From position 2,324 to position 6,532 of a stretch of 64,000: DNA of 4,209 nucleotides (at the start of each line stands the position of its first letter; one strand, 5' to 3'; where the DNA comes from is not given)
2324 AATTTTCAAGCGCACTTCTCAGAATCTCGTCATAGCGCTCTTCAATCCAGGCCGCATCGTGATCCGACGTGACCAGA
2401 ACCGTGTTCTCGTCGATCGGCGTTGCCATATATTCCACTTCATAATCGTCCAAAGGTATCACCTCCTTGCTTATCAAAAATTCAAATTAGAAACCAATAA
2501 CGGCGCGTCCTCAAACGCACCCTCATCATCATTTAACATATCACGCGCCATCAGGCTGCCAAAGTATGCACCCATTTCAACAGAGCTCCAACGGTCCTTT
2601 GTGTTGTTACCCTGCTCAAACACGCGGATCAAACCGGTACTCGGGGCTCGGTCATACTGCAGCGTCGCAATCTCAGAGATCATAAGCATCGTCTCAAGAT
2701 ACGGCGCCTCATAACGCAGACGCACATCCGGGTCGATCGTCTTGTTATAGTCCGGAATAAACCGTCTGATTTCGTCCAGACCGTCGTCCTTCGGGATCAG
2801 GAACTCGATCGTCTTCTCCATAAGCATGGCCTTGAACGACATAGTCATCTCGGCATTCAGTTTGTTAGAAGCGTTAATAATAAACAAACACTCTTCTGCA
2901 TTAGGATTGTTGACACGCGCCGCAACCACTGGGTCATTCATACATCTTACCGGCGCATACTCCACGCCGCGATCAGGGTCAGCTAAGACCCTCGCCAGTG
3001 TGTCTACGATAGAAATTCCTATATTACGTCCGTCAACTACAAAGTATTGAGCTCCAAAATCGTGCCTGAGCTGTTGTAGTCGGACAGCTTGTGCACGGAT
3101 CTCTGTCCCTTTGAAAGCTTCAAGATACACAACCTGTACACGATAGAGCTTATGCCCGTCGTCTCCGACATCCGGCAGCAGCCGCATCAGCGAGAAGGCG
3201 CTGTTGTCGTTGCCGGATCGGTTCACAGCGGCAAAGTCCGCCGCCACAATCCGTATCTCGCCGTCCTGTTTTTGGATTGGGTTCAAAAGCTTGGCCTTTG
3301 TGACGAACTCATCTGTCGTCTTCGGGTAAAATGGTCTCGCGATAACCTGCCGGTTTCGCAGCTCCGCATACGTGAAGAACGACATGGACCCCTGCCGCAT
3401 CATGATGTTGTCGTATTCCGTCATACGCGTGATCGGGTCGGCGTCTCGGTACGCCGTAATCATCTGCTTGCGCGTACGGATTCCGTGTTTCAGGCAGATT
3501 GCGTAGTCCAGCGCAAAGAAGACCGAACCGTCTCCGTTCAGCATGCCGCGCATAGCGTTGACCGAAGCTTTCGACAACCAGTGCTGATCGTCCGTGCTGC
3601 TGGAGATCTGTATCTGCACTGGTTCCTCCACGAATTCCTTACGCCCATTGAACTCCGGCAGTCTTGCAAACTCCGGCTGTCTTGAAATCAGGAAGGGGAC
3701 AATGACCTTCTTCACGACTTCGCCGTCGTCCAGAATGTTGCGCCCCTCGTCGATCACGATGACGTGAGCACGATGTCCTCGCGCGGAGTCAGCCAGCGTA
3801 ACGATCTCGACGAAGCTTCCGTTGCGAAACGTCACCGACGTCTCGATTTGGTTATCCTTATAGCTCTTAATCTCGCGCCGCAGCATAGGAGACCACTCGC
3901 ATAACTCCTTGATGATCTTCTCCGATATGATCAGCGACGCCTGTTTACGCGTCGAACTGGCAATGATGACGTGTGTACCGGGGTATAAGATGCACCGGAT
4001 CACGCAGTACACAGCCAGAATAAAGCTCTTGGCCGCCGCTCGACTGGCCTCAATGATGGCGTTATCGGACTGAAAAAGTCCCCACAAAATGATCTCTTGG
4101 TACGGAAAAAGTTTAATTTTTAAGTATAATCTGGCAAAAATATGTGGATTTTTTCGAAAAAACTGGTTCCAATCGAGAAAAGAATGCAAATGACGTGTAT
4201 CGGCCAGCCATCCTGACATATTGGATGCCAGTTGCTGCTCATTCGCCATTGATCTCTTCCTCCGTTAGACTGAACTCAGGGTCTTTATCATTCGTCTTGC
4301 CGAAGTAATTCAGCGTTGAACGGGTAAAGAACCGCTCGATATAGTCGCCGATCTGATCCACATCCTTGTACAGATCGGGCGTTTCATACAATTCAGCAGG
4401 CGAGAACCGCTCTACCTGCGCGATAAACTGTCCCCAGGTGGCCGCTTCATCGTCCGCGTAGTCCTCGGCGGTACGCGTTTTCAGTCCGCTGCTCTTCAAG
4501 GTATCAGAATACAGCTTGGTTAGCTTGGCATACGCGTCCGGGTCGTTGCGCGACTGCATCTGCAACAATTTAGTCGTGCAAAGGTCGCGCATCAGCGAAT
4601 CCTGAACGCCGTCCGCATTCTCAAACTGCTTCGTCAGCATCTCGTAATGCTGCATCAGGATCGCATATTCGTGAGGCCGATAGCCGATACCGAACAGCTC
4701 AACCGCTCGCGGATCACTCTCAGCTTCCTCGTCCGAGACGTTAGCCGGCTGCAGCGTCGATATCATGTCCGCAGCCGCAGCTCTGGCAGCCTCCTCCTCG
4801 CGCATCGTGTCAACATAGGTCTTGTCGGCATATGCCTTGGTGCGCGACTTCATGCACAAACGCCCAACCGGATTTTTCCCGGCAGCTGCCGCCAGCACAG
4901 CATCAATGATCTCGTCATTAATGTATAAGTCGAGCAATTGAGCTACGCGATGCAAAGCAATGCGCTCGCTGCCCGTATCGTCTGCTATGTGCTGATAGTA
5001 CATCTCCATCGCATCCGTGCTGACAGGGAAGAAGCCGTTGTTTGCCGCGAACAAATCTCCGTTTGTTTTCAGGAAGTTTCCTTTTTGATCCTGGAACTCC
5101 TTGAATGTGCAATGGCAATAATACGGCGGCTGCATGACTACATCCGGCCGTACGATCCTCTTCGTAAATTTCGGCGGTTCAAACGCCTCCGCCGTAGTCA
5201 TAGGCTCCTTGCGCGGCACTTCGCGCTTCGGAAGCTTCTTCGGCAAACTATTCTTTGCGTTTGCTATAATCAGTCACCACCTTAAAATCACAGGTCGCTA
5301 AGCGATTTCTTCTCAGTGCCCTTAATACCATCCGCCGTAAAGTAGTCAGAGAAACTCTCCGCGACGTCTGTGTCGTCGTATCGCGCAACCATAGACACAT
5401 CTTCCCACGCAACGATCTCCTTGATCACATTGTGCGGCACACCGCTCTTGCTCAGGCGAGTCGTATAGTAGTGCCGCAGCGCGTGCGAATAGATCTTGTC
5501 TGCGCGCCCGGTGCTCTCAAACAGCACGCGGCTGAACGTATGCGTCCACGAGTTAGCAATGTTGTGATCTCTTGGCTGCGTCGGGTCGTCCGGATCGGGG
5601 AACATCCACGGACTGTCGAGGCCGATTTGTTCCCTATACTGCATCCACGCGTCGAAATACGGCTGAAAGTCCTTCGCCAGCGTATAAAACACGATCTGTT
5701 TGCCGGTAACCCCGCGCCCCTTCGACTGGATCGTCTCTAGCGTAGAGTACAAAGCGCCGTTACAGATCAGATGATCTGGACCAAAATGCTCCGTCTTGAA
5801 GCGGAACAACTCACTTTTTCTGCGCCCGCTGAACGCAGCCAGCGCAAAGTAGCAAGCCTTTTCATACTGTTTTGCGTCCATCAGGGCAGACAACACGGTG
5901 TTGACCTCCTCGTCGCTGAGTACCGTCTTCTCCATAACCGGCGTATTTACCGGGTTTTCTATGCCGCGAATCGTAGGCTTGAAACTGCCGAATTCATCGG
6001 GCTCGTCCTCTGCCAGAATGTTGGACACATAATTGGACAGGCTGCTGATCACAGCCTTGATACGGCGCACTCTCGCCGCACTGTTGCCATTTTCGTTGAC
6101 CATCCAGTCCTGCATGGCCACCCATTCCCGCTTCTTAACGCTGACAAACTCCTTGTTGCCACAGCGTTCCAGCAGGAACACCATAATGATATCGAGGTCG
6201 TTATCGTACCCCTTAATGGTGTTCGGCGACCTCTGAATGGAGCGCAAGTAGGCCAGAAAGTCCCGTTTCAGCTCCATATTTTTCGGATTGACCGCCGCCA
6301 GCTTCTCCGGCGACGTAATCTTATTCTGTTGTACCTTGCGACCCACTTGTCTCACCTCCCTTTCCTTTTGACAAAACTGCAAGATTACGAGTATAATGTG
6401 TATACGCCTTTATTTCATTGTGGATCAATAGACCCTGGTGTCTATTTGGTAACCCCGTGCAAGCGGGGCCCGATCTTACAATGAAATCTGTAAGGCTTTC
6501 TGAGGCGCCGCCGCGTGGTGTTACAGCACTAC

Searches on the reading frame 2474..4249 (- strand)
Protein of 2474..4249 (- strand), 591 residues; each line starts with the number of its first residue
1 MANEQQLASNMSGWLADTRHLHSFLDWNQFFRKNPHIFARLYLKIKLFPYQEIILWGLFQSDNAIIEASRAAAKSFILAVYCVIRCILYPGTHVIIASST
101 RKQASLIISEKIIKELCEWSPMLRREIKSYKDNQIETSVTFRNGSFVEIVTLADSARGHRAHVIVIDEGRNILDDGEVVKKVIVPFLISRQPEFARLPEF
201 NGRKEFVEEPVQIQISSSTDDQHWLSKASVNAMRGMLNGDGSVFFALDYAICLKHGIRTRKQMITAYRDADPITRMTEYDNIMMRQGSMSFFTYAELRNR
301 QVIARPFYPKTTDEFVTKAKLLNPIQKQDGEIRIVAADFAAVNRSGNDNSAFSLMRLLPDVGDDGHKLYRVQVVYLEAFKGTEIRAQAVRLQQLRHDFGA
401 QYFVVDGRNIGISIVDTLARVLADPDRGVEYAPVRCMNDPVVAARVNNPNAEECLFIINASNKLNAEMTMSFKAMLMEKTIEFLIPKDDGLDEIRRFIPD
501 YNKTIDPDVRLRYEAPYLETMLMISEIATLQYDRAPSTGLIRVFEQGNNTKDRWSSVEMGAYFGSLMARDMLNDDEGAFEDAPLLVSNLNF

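Call 69: search_protein_families(library=phrogs, proteins=[window:2474-4249:-], max_evalue=0.00001)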
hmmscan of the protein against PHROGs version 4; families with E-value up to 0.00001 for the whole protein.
window:2474-4249:- (591 aa): 7 families
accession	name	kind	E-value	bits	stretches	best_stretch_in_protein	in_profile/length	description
phrog_15503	-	unknown function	4.8e-44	151.6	1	20-222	40-242/245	-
phrog_26582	-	unknown function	2.7e-41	143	1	271-571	47-341/363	-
phrog_24618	-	unknown function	1.1e-28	101.5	1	364-570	7-213/230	-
phrog_2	-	head and packaging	1.2e-16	61.6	1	41-514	261-607/807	terminase large subunit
phrog_38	-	head and packaging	8.5e-11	42.2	1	33-167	280-409/760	terminase large subunit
phrog_5989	-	head and packaging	8.2e-10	39.3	1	38-169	124-260/347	terminase large subunit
phrog_9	-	head and packaging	1.9e-09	38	1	27-172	191-332/812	terminase large subunit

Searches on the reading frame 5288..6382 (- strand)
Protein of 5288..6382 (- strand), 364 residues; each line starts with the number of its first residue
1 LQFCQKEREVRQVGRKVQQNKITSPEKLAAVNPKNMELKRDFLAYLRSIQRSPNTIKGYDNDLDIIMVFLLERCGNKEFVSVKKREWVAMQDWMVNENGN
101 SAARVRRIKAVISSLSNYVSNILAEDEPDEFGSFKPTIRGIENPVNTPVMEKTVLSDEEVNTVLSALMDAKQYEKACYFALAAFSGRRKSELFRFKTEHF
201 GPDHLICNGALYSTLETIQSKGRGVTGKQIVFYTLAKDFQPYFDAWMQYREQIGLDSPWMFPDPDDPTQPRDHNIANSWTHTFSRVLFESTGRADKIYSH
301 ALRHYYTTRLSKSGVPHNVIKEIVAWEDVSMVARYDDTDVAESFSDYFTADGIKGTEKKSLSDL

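Call 69: search_protein_families(library=phrogs, proteins=[window:5288-6382:-], max_evalue=0.00001)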
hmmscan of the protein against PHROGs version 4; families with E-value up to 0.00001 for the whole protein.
window:5288-6382:- (364 aa): 4 families
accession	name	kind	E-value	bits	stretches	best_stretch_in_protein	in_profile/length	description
phrog_1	-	integration and excision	1.2e-31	111.7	1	29-339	160-436/611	integrase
phrog_36816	-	unknown function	3.4e-13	50.9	1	31-199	14-175/182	-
phrog_216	-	integration and excision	1.9e-10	41.3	1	149-338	50-224/301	integrase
phrog_23271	-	unknown function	5.7e-06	27.2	0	296-350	8-64/67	-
